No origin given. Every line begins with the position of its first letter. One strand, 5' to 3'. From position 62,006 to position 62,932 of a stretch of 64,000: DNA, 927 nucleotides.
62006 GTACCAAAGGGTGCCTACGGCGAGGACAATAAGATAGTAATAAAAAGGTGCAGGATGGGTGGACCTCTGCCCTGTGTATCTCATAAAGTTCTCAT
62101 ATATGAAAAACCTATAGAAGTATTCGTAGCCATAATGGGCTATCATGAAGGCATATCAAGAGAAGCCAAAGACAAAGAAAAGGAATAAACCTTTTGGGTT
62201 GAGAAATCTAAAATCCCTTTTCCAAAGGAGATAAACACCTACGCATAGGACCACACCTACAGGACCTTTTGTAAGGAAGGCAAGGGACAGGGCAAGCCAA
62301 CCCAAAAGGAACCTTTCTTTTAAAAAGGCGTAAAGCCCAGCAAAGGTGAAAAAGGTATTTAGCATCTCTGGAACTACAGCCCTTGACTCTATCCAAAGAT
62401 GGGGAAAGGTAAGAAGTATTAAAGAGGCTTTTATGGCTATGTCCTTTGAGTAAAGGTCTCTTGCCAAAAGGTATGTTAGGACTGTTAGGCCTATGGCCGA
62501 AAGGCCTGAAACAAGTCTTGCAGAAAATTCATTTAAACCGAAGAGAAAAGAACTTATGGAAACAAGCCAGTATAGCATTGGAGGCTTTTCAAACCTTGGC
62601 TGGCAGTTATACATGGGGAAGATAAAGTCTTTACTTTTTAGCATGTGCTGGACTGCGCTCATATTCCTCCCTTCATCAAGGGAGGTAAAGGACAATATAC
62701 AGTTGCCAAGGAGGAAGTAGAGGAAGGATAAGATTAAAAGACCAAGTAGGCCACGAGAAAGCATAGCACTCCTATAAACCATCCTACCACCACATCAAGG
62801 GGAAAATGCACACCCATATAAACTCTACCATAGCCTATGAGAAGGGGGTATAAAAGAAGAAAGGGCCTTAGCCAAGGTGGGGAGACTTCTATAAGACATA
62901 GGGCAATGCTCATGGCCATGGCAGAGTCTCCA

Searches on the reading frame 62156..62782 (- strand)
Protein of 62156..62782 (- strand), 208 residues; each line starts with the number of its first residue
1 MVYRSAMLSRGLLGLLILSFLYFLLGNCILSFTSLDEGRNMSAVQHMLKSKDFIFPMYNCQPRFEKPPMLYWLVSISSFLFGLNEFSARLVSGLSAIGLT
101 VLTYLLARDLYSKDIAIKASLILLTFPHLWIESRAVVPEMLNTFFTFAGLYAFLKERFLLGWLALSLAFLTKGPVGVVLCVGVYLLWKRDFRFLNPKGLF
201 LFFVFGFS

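Call 60: search_protein_families(library=ncbifam, max_evalue=1e-10, proteins=[window:62156-62782:-])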
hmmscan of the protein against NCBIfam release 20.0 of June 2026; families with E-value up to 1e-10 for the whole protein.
window:62156-62782:- (208 aa): 1 family
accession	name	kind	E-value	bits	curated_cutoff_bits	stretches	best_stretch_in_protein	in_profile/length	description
NF009784.2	PRK13279.1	equivalog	4.1e-15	55.4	567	1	12-187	7-194/539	lipid IV(A) 4-amino-4-deoxy-L-arabinosyltransferase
